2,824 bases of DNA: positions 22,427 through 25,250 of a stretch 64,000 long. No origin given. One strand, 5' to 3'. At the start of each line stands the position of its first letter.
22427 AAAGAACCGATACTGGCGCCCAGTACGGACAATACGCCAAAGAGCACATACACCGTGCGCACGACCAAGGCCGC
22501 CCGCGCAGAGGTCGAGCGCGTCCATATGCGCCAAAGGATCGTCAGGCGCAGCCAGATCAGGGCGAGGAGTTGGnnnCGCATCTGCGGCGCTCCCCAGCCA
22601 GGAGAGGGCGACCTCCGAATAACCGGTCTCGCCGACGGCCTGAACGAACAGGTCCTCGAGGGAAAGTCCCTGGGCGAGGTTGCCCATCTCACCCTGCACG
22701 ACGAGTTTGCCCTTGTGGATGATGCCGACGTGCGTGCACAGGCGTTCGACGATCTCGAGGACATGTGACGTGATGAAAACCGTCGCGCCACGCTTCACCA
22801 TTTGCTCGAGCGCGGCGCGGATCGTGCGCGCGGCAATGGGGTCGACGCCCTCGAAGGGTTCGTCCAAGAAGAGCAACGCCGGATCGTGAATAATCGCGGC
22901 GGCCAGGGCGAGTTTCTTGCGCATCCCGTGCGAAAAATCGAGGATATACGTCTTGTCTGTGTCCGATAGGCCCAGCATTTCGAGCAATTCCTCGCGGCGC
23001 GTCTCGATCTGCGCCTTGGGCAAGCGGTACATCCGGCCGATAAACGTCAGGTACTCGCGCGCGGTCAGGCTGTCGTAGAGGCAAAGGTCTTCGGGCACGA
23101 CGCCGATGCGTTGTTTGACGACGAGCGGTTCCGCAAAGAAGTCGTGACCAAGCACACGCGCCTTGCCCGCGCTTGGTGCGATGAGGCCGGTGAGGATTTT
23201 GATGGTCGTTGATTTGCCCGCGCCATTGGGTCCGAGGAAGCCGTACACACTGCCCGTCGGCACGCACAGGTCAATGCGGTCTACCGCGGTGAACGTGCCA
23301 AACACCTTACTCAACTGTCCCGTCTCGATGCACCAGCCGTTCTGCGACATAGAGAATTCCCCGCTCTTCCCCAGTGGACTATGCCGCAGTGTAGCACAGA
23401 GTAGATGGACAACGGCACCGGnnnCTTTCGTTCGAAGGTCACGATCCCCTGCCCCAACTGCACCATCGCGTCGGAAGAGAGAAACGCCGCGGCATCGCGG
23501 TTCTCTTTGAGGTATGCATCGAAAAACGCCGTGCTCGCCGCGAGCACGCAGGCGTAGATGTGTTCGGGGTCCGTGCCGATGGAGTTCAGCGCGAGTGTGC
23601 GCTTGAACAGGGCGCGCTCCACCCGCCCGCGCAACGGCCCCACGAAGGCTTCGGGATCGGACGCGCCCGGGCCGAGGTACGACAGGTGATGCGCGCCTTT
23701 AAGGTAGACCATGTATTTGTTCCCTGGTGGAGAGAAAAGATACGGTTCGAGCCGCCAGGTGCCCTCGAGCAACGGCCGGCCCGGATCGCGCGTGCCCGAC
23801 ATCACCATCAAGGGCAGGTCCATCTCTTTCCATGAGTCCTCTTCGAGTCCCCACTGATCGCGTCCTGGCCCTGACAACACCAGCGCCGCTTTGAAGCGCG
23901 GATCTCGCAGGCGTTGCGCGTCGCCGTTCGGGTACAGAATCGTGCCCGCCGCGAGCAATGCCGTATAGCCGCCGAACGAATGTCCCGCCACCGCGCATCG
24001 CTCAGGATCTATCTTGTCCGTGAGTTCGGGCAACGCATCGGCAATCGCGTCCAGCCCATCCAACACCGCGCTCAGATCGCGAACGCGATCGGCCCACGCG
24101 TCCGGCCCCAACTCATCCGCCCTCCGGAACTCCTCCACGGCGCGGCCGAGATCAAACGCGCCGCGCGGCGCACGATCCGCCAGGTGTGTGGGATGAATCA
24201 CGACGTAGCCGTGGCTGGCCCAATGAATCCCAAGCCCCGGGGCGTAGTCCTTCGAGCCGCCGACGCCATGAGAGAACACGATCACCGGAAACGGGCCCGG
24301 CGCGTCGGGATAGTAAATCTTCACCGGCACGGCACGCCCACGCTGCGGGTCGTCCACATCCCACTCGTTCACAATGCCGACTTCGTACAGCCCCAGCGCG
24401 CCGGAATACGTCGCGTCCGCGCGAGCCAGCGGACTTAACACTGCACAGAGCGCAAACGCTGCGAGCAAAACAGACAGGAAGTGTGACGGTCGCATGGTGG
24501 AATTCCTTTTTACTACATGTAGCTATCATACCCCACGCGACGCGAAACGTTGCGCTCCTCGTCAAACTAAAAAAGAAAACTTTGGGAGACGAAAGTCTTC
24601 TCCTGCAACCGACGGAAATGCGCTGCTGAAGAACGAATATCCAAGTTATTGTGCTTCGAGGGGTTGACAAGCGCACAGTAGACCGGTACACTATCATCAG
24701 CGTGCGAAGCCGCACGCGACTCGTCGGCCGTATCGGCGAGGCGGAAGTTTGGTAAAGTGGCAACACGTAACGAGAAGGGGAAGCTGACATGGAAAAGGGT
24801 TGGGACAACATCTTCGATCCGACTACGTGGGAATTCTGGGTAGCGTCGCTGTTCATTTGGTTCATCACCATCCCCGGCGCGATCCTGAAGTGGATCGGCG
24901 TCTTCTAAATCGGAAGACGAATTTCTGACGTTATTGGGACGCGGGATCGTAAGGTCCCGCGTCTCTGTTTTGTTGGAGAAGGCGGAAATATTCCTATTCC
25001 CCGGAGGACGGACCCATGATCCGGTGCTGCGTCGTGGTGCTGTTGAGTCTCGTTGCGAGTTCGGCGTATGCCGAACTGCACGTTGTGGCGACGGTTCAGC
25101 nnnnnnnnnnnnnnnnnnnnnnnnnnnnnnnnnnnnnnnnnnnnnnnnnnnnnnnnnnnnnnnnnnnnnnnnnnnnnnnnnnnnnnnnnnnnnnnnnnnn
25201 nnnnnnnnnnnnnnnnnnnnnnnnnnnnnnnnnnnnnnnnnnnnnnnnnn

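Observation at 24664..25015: Self-contained Trp-rich mini-gene (promoter, palindrome, 39 codons, terminator) immediately upstream of znuABC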

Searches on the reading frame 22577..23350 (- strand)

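Call 6: search_protein_families(library=pfam, proteins=[window:22577-23350:-], max_evalue=0.01)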
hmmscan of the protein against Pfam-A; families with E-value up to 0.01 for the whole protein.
window:22577-23350:- (258 aa): 2 families
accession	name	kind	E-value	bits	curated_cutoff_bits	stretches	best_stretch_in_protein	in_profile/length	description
PF00005.33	ABC_tran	-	1.3e-28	100.8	25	1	24-166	2-136/137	ABC transporter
PF13304.12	AAA_21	-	6.3e-15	56.5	27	1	122-201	221-303/304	AAA domain, putative AbiEii toxin, Type IV TA system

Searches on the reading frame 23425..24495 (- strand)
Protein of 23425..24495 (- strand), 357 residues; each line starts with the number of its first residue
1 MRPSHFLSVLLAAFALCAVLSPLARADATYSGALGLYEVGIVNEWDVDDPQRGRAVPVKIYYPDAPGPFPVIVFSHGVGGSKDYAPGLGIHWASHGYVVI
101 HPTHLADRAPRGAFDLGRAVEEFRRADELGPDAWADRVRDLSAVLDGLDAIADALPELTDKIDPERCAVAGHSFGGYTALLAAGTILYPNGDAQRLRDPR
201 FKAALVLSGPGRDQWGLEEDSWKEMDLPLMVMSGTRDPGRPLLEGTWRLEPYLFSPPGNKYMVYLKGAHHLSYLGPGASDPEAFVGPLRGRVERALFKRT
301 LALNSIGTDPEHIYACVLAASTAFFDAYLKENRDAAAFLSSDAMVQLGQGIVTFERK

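Call 6: search_protein_families(library=pfam, proteins=[window:23425-24495:-], max_evalue=0.01)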
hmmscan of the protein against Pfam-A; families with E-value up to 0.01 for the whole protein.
window:23425-24495:- (357 aa): 10 families
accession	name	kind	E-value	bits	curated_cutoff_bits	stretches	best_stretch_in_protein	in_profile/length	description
PF03403.19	PAF-AH_p_II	-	1.6e-13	50.4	20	2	67-105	98-136/372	Platelet-activating factor acetylhydrolase, isoform II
PF07224.18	Chlorophyllase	-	3e-09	36.6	26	1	51-180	24-131/301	Chlorophyllase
PF12740.14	PETase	-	3.8e-06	26.9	28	1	136-184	98-144/263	PET hydrolase-like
PF12697.13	Abhydrolase_6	-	1.1e-05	26.6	26.3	1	72-273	1-152/217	Alpha/beta hydrolase family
PF00561.26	Abhydrolase_1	-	5.4e-05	23.4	25.8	1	70-184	1-88/245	alpha/beta hydrolase fold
PF01738.24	DLH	-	0.00033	20.8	21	1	60-184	5-116/217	Dienelactone hydrolase family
PF00326.27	Peptidase_S9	-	0.00039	20.4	22.6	1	150-184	50-83/213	Prolyl oligopeptidase family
PF02129.25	Peptidase_S15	-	0.00073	19.7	23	1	56-184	5-114/262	X-Pro dipeptidyl-peptidase (S15 family)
PF00756.26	Esterase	-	0.0017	18.6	22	1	56-189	8-137/251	Putative esterase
PF05448.18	AXE1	-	0.0096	15.1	21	0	52-100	65-113/321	Acetyl xylan esterase (AXE1)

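Call 7: search_protein_families(library=ncbifam, proteins=[window:23425-24495:-], max_evalue=1)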
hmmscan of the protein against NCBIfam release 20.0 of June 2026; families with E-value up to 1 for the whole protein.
window:23425-24495:- (357 aa): 13 families
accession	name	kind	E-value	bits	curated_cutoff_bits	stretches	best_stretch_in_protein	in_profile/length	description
NF058653.1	LipP1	equivalog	1e-06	27.8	350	1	39-79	43-81/300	LipP1 family hormone-sensitive lipase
NF051441.1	BisHyethTerphBdeA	equivalog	3.3e-05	23.3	520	1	136-242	143-227/305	bis(hydroxyethyl) terephthalate hydrolase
NF050058.1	e_dPHAscl_type1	hypoth_equivalog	0.00016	21.3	150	1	54-184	6-123/276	extracellular catalytic domain type 1 short-chain-length polyhydroxyalkanoate depolymerase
NF007857.0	PRK10566.1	equivalog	0.0018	18.1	201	1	68-182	26-124/249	esterase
NF011457.0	PRK14875.1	equivalog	0.0026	16.8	307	1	147-183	180-216/372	acetoin dehydrogenase dihydrolipoyllysine-residue acetyltransferase subunit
TIGR02821.1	fghA_ester_D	equivalog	0.042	13.4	281.7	1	133-183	110-156/275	S-formylglutathione hydrolase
TIGR02427.1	protocat_pcaD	equivalog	0.049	13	255.85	1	147-181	61-95/251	3-oxoadipate enol-lactonase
TIGR03611.1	RutD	equivalog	0.051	12.9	238.5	1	147-181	62-96/258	pyrimidine utilization protein D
NF033149.0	CHL_hydrolase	equivalog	0.053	12.4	500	0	51-79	56-85/310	chloramphenicol hydrolase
NF033523.0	lasso_peptidase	equivalog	0.072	11.8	400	1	123-182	457-511/638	Atxe2 family lasso peptide isopeptidase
TIGR00128.1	fabD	equivalog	0.085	12.3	260.9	1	168-188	86-106/290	ACP S-malonyltransferase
NF047920.1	lactonase_UilS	equivalog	0.18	11.5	400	0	55-100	10-56/285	UilS family quorum-quenching N-acyl-homoserine lactonase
TIGR03502.1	lipase_Pla1_cef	subfamily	0.32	9.1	383.9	1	69-104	446-484/790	VolA/Pla-1 family phospholipase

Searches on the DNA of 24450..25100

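Call 4: search_rna_families(source=window, start=24450, end=25100, threshold=evalue, max_evalue=10, show_alignments=3)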
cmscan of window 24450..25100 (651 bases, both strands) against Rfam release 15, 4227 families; matches with E-value up to 10: 2.
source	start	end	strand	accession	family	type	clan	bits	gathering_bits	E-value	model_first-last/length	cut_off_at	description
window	24801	24875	-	RF00588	SNORD41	Gene; snRNA; snoRNA; CD-box;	CL00058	16.8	41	2.6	1-70/70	no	Small nucleolar RNA SNORD41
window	24584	24628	+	RF01222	sn2417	Gene; snRNA; snoRNA; CD-box;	-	12.5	80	9.7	77-121/123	no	Small nucleolar RNA sn2417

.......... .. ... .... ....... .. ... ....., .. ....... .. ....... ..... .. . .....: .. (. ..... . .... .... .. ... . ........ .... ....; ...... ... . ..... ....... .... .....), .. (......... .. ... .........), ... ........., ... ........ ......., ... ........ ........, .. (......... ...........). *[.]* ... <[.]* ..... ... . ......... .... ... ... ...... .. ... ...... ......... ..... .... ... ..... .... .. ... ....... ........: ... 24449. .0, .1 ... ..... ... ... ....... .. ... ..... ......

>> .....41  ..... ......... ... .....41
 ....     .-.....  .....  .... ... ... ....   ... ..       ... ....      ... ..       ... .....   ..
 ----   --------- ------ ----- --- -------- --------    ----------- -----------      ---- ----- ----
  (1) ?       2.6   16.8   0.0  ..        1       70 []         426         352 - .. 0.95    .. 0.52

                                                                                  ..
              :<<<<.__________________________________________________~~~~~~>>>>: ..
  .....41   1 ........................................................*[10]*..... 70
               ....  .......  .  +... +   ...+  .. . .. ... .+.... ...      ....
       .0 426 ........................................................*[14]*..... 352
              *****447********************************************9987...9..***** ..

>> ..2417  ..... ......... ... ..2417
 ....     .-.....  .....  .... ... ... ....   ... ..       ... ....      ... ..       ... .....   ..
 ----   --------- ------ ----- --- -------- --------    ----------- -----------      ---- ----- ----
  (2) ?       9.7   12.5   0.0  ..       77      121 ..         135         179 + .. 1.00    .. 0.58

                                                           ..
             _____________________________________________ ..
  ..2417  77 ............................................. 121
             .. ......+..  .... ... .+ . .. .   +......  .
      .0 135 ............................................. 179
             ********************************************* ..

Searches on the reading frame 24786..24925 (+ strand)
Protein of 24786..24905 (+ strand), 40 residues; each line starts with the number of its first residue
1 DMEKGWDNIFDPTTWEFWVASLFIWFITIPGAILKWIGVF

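Call 6: search_protein_families(library=pfam, proteins=[window:24789-24905:+], max_evalue=0.01)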
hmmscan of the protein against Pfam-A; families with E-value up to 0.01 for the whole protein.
window:24789-24905:+ (39 aa): 0 families

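Call 7: search_protein_families(library=ncbifam, proteins=[window:24789-24905:+], max_evalue=1)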
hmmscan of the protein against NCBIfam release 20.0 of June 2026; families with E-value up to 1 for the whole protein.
window:24789-24905:+ (39 aa): 0 families

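Call 10: find_homologous_proteins(query=window:24786-24905:+, max_evalue=10)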
Query window:24786-24905:+ (40 aa): 1 proteins with E <= 10 among 1 candidates.
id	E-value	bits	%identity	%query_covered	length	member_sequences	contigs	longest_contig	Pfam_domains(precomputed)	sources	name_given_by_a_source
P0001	3.2e-19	85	100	98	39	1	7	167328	-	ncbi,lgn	-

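Call 12: find_encoding_contigs(protein=P0001, flank=3000, max_places=10)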
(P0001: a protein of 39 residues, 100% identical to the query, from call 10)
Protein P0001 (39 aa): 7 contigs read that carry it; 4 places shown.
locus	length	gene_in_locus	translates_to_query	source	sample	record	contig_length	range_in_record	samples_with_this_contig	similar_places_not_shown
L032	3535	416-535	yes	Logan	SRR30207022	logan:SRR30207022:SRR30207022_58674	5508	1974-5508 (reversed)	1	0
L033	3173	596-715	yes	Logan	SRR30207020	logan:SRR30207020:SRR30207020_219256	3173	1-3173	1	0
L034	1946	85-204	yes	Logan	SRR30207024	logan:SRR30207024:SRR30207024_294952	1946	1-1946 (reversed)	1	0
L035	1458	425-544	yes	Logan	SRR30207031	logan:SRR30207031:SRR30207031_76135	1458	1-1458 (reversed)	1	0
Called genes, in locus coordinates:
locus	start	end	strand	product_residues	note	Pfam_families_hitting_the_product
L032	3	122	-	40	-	?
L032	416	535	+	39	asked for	-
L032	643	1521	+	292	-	PF01297:ZnuA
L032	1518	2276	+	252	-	PF00005:ABC_tran, PF02463:SMC_N (faint), PF13555:AAA_29 (weak), PF13304:AAA_21 (weak)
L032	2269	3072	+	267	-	PF00950:ABC-3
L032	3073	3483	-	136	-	PF01951:Archease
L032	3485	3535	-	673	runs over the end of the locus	?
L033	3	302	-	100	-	?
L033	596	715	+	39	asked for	-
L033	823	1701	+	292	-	PF01297:ZnuA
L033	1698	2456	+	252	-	PF00005:ABC_tran, PF02463:SMC_N (faint), PF13555:AAA_29 (weak), PF13304:AAA_21 (weak)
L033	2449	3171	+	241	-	?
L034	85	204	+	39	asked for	-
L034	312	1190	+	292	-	PF01297:ZnuA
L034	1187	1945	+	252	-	PF00005:ABC_tran, PF02463:SMC_N (faint), PF13555:AAA_29 (weak), PF13304:AAA_21 (weak)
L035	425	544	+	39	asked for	-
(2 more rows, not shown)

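Call 15: search_protein_representatives(protein=window:24789-24905:+)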
Query: 39 residues. Proteins with E-value up to 0.001 (for the whole library): 1; up to 1e-10: 1; up to 1e-30: 0. The best 1 are listed.
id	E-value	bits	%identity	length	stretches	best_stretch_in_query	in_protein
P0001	9.0e-20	84.9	100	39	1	1-39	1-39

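Call 34: find_related_loci(query=A1, collection=metagenome_contigs, flank=3000)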
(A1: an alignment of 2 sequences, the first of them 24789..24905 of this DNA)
Query A1 (39 aa) in metagenome_contigs; peptide patterns used: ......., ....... (x = any residue, [..] = any of these).
109 stretches matched a pattern, but none encodes a relative of the query by tblastn (E <= 1e-3).

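Call 51: search_protein_families(library=pfam, proteins=[window:24789-24905:+, window:24800-24925:+], max_evalue=10)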
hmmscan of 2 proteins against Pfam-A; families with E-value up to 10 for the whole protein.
window:24789-24905:+ (39 aa): 0 families

window:24800-24925:+ (42 aa): 1 family
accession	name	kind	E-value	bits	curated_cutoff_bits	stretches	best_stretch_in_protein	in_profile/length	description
PF22868.1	YmiA-like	-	0.42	10.9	27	1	23-34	10-21/46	Protein YmiA-like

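Call 52: search_solved_structures(query=window:24789-24905:+, max_evalue=10)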
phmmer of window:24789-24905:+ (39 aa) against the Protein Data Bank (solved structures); distinct sequences matched with E-value up to 10: 0.

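Call 64: predict_structure(protein=window:24789-24905:+)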
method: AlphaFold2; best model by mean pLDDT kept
length: 39 residues; sequences in the alignment: 1
mean_pLDDT: 87.5   pTM: 0.48
mean pLDDT of the five models: 87.5, 86.6, 85.5, 83.1, 83.1
residues with pLDDT >= 90: 23; 70-90: 14; 50-70: 2; < 50: 0
segments of 3 or more residues with pLDDT < 50: none
pLDDT, mean of each block of 10 residues (from residue 1): 77 92 94 88
secondary structure, 60 per line:
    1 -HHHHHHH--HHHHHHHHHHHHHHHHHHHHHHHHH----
elements in order: H2-8 H11-35
